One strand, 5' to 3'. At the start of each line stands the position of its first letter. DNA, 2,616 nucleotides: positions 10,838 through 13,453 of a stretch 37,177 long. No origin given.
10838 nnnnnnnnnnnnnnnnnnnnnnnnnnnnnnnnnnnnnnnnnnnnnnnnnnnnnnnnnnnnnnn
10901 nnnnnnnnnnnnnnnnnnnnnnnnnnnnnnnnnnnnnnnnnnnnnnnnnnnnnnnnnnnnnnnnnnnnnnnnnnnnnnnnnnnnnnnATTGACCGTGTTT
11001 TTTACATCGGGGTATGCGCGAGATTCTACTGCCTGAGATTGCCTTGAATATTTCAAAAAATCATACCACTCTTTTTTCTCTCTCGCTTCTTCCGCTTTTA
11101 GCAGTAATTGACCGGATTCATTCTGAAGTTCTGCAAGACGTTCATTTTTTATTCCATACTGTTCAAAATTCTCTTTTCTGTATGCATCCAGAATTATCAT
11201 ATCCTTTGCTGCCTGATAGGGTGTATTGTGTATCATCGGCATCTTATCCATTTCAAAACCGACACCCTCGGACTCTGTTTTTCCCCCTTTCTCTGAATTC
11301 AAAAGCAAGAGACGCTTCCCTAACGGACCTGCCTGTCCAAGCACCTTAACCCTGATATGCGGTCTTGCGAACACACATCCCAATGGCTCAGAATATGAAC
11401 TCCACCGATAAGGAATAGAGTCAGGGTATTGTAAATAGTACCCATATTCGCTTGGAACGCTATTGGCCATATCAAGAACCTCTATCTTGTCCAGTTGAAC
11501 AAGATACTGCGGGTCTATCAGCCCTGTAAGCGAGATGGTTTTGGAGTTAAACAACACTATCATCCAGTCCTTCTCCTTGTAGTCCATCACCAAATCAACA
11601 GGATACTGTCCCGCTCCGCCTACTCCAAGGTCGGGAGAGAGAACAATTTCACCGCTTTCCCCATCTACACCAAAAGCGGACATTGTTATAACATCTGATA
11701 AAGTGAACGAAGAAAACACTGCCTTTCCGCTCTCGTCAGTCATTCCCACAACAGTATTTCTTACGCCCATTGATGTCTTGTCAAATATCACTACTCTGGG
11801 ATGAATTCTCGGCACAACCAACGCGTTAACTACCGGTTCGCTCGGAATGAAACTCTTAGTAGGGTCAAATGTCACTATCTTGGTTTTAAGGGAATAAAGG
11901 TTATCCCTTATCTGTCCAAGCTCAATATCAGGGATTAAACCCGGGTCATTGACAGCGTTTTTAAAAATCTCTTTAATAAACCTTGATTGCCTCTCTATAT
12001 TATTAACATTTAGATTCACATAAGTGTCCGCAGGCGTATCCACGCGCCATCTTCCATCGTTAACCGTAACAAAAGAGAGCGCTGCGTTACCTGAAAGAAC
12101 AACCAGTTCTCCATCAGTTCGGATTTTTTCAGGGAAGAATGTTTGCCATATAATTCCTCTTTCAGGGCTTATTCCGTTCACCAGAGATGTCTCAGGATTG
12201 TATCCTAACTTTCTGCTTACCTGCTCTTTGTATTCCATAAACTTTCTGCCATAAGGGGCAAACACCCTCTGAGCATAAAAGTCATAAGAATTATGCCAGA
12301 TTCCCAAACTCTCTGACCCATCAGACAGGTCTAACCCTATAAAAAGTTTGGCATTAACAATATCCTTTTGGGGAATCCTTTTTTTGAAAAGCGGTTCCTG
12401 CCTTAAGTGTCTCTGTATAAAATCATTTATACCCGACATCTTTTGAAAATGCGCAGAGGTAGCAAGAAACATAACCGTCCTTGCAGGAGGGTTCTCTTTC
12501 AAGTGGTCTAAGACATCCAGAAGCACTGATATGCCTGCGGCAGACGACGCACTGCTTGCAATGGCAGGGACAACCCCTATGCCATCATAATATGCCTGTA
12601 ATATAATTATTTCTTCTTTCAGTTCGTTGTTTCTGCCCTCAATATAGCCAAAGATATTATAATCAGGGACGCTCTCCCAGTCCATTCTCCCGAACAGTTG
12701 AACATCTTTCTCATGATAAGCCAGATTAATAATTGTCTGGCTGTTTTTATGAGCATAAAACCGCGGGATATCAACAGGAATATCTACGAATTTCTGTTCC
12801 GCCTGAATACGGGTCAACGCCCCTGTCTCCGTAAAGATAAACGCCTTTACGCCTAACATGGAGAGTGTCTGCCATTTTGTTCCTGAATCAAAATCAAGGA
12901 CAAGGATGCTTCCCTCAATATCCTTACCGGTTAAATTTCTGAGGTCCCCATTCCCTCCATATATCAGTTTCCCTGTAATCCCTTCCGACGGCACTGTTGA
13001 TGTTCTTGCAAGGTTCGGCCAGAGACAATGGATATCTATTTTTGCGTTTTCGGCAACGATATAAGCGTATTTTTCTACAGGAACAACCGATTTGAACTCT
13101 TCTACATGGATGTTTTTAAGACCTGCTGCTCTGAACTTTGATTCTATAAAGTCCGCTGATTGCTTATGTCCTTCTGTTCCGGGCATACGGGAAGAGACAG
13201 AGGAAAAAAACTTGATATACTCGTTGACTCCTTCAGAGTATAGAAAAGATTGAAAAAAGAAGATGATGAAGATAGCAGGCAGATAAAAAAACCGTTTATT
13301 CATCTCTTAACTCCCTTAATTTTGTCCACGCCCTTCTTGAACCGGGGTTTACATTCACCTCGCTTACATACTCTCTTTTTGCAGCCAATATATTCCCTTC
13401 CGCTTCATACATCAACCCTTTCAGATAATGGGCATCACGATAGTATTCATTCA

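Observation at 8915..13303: Giant fusion: transferrin-receptor/GCPII-like PA+M28 ectodomain that appears to have lost its metal ligands, grafted onto an orphan MacB/FtsX permease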

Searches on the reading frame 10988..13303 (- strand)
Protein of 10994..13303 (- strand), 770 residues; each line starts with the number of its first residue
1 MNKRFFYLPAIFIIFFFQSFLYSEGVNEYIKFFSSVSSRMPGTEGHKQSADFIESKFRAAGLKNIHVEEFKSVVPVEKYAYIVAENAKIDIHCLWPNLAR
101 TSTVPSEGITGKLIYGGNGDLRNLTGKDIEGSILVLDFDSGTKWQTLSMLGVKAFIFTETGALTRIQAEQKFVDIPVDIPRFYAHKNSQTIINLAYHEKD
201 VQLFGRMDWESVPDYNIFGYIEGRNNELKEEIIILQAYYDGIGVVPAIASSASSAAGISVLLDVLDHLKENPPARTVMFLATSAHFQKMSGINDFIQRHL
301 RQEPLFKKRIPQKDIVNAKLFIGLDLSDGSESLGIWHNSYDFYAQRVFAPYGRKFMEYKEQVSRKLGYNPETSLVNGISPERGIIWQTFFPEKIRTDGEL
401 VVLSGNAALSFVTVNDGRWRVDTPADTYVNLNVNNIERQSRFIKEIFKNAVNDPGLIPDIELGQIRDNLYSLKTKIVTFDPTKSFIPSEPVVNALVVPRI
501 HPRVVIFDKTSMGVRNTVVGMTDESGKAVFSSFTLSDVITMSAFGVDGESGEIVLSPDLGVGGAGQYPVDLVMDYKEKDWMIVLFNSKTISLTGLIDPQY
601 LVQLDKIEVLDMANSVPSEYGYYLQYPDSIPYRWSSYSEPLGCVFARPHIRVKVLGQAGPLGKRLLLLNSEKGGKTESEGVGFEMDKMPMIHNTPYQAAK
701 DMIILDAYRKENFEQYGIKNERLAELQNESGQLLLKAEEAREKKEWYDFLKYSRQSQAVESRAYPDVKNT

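Call 14: search_solved_structures(query=window:10994-13303:-, max_evalue=1, show_alignments=4)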
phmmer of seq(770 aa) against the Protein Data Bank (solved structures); distinct sequences matched with E-value up to 1: 3.
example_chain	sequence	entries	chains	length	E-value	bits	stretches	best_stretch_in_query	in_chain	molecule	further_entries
2ek8_A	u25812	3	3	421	0.0012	20.5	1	28-281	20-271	Aminopeptidase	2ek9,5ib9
6hc6_A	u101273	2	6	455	0.0027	19.3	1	34-309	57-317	Aminopeptidase YwaD | Aminopeptidase Y (Arg Lys Leu preference)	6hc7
7tm3_7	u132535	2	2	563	0.84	11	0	220-264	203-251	Nicalin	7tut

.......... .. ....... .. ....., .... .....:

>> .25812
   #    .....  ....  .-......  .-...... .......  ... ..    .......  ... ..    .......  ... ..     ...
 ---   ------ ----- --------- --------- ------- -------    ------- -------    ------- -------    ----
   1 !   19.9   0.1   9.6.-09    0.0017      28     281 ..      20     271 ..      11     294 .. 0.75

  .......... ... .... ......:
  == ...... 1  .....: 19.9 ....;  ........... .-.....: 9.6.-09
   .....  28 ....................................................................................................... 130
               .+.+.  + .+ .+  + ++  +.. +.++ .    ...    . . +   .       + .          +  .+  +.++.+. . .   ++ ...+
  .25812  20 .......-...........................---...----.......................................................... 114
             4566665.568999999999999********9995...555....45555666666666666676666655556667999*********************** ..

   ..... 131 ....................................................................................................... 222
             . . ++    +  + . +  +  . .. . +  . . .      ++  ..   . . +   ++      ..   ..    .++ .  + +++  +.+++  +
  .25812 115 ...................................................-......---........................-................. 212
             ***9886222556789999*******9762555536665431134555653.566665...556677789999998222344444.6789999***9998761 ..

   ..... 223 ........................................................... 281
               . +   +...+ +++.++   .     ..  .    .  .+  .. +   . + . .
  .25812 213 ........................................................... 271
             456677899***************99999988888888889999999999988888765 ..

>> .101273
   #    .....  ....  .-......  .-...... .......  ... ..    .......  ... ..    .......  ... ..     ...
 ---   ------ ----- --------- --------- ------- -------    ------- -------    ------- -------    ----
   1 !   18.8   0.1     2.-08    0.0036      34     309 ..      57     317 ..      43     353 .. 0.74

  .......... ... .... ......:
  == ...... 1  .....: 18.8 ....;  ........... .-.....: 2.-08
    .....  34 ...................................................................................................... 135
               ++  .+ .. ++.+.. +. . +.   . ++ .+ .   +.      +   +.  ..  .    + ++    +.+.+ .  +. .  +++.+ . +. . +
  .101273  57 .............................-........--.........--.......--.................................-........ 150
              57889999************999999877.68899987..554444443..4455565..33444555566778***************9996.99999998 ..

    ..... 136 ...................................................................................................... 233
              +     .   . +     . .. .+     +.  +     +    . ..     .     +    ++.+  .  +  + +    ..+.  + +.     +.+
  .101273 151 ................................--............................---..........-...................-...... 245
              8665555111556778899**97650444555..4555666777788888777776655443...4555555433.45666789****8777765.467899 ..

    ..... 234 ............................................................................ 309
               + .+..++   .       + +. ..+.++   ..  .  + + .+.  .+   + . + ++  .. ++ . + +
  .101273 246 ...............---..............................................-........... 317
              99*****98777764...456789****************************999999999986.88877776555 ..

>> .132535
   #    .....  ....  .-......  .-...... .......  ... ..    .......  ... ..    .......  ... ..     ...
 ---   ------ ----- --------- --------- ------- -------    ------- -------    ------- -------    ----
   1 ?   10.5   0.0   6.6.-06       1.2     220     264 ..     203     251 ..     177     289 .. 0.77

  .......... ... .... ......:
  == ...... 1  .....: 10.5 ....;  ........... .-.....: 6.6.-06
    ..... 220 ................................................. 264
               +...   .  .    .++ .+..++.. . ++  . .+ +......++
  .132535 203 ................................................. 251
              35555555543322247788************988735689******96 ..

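Call 46: predict_structure(alignment_id=A2)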
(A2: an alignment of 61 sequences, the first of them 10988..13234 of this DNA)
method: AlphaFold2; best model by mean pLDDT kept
length: 749 residues; sequences in the alignment: 61
mean_pLDDT: 92.6   pTM: 0.92
mean pLDDT of the five models: 92.6, 92.5, 92.3, 92.1, 92.0
residues with pLDDT >= 90: 596; 70-90: 126; 50-70: 27; < 50: 0
segments of 3 or more residues with pLDDT < 50: none
pLDDT, mean of each block of 10 residues (from residue 1): 92 94 97 98 97 97 96 94 95 97 96 97 96 96 92 95 97 98 96 98 96 95 93 97 97 98 95 97 95 96 96 88 90 96 94 85 87 95 96 91 95 98 97 80 91 90 90 88 73 94 96 94 92 91 92 96 96 87 91 92 72 82 95 87 94 93 94 95 89 83 92 97 97 90 66
secondary structure, 60 per line:
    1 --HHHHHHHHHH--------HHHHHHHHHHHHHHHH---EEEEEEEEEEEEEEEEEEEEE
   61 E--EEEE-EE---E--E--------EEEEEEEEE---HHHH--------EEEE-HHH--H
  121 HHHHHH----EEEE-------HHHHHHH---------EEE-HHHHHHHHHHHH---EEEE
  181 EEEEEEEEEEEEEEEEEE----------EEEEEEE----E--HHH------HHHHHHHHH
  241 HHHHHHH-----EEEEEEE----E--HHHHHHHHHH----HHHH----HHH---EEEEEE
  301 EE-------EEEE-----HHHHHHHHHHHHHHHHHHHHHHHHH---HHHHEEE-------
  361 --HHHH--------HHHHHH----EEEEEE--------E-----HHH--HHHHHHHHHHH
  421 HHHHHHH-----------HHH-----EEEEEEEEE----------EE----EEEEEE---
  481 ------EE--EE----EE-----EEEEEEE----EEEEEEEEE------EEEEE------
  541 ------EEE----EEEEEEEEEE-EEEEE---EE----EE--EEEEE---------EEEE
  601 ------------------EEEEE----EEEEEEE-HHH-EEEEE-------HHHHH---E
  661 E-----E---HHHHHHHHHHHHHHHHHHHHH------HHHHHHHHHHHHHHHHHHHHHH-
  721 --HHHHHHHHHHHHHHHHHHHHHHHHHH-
elements in order (helices of 4 or more, strands of 3 or more residues): H3-12 H21-36 E40-61 E64-67 E86-94 H98-101 E110-113 H120-126 E131-134 H142-148 E158-160 H162-173 E177-198 E209-215 H232-247 E253-259 H267-276 H281-284 E295-302 E310-313 H319-343 H347-350 E351-353 H363-366 H375-380 E385-390 H410-427 E447-455 E472-477 E504-510 E515-523 E530-534 E547-549 E554-563 E565-569 E583-587 E597-600 E619-623 E628-634 E640-644 H652-656 H671-691 H698-719 H723-748

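Call 51: fold_search(model_id=the predicted structure, library=pdb)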
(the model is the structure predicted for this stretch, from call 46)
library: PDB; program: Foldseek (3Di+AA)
matches with E <= 10: 946; with E <= 0.001: 204
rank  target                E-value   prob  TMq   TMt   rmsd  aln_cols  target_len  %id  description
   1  2ek8                  5.0e-23  1.00  0.32  0.55   8.8       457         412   16  Aminopeptidase from Aneurinibacillus sp. strain AM-1 (released 2008-03-25)
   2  6hc6_C                1.9e-22  1.00  0.35  0.58   7.8       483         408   16  The structure of BSAP, a zinc aminopeptidase from Bacillus subtilis (released 2019-08-28)
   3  6hc6_A                3.6e-22  1.00  0.34  0.56   8.1       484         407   16  The structure of BSAP, a zinc aminopeptidase from Bacillus subtilis (released 2019-08-28)
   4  6hc7_A                6.0e-22  1.00  0.35  0.56   8.4       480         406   16  The crystal structure of BSAP, a zinc aminopeptidase from Bacillus subtilis (medium resolution) (released 2019-08-28)
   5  8acg_C                2.1e-21  1.00  0.33  0.51  10.8       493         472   15  Structure of Pseudomonas aeruginosa aminopeptidase, PaAP_T E340A mutant (released 2023-07-12)
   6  8acg_A                2.9e-21  1.00  0.33  0.51  10.9       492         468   15  Structure of Pseudomonas aeruginosa aminopeptidase, PaAP_T E340A mutant (released 2023-07-12)
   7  8acg_E                3.3e-21  1.00  0.34  0.51  10.5       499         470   14  Structure of Pseudomonas aeruginosa aminopeptidase, PaAP_T E340A mutant (released 2023-07-12)
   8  8ack_A                4.1e-21  1.00  0.31  0.48  10.7       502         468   14  Structure of Pseudomonas aeruginosa aminopeptidase, PaAP (released 2023-07-12)
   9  8ac9_A                6.4e-21  1.00  0.32  0.49  11.9       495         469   14  Structure of Pseudomonas aeruginosa aminopeptidase, PaAP_T (released 2023-07-12)
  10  8acr                  7.2e-21  1.00  0.31  0.47  11.0       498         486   14  Structure of Pseudomonas aeruginosa aminopeptidase, PaAP (released 2023-07-12)
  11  8ac7_A                7.6e-21  1.00  0.32  0.47  10.8       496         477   15  Structure of Pseudomonas aeruginosa aminopeptidase, PaAP (released 2023-07-12)
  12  8ac9_B                1.3e-20  1.00  0.32  0.49  11.7       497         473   14  Structure of Pseudomonas aeruginosa aminopeptidase, PaAP_T (released 2023-07-12)
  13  3iib                  1.4e-20  1.00  0.37  0.58   7.4       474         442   14  Crystal structure of Peptidase M28 precursor (YP_926796.1) from SHEWANELLA AMAZONENSIS SB2B at 1.70 A resolution (released 2009-08-25)
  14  8acg_B                1.5e-20  1.00  0.33  0.51  10.7       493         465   15  Structure of Pseudomonas aeruginosa aminopeptidase, PaAP_T E340A mutant (released 2023-07-12)
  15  8acg_F                2.2e-20  1.00  0.34  0.51  10.8       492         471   15  Structure of Pseudomonas aeruginosa aminopeptidase, PaAP_T E340A mutant (released 2023-07-12)
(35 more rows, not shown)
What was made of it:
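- On Peptidase family M28 (active di-zinc aminopeptidases): Foldseek E 5e-23 on a pLDDT 92.6 model (calls 46, 51).
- Checked: The AlphaFold model of residues 24-772 (pLDDT 92.6, pTM 0.92) matches the same folds by Foldseek, E 5e-23 to 1e-17 (calls 46, 51).
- PA-M28 fold at high confidence (calls 46, 51).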

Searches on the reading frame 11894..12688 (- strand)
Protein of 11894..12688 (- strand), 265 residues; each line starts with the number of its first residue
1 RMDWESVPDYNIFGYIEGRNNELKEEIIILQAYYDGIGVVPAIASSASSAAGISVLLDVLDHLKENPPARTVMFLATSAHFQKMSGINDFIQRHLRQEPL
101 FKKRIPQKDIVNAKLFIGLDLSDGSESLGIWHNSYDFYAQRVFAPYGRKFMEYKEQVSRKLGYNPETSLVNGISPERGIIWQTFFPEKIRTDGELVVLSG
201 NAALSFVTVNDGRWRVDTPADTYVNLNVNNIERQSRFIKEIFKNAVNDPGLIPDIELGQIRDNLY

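Call 83: search_solved_structures(query=A5, max_evalue=10, show_alignments=5)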
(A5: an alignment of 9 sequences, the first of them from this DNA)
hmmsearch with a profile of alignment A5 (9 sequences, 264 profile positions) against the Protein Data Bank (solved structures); distinct sequences matched with E-value up to 10: 7.
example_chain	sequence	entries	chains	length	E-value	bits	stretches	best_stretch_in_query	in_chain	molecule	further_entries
2anp_A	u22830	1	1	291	4.3e-05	26.2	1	11-94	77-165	leucyl aminopeptidase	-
7tm3_7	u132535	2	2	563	6.3e-05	25.7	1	15-94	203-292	Nicalin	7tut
6hc6_A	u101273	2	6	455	0.00013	24.6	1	7-94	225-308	Aminopeptidase YwaD | Aminopeptidase Y (Arg Lys Leu preference)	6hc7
6w6l_5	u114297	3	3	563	0.00073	22.2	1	14-65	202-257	Nicalin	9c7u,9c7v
2ek8_A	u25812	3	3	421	0.025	17.1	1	8-70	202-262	Aminopeptidase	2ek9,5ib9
7dc3_A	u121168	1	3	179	1.3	11.5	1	161-218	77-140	Isoform 2 of Myelin regulatory factor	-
4fek_A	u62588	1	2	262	1.8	11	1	188-237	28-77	Putative diflavin flavoprotein A 5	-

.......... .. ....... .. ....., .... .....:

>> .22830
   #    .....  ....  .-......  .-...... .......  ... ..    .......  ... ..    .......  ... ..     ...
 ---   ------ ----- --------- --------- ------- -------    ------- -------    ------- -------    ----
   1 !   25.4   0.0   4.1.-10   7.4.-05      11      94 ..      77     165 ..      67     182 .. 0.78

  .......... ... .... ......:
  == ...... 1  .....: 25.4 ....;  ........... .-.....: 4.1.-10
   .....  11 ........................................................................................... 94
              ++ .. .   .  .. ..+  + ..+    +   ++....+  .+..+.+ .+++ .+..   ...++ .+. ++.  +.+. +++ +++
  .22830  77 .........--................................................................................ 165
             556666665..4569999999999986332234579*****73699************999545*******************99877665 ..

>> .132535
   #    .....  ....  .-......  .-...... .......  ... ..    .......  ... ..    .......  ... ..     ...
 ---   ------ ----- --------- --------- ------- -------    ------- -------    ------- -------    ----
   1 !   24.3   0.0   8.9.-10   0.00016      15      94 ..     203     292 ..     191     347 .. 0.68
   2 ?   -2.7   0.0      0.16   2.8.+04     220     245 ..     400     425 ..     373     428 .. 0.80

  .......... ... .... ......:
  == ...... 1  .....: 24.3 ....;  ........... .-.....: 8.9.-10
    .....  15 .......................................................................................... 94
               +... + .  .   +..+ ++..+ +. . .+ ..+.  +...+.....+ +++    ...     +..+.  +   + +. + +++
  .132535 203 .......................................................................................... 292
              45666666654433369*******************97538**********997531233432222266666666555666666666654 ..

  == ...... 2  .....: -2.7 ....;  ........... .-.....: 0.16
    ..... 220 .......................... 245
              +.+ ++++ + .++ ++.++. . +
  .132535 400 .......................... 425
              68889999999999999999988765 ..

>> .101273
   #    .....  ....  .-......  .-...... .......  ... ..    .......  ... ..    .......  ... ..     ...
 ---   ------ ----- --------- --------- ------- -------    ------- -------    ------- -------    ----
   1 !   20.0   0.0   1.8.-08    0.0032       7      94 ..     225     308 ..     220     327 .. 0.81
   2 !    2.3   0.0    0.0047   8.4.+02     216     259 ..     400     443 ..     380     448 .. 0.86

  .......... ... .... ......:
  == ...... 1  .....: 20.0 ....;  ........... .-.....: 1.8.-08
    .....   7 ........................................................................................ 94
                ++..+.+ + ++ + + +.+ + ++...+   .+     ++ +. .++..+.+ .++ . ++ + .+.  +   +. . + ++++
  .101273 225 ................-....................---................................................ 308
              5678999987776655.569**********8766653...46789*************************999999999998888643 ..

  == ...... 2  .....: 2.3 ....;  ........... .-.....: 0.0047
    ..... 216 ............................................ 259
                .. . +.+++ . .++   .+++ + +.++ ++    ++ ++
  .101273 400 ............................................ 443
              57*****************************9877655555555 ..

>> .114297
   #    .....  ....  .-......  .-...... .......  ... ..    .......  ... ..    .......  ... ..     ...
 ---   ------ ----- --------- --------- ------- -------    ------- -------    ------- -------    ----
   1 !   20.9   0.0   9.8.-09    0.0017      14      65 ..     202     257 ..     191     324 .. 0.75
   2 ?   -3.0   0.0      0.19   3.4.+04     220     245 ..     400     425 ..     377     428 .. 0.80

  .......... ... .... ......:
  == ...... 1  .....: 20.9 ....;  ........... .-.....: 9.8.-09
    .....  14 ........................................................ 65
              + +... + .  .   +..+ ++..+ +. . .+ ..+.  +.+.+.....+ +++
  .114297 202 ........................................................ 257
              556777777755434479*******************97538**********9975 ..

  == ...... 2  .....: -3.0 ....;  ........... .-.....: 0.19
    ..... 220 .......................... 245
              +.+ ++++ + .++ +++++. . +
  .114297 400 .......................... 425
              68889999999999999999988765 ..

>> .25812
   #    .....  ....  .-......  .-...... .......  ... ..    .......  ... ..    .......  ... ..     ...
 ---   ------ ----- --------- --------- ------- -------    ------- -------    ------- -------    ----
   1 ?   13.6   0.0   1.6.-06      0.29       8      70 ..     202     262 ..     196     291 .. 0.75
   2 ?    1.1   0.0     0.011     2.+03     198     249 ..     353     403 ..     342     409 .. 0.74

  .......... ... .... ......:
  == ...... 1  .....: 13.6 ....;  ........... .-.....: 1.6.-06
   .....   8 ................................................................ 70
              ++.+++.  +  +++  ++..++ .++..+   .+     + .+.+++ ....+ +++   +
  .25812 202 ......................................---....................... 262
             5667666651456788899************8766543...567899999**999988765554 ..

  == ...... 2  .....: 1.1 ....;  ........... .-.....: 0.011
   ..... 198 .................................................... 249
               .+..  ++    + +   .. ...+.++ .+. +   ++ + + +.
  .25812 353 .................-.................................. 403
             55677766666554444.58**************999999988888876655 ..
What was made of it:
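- The best PDB hit for the core is 2anp (call 83).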
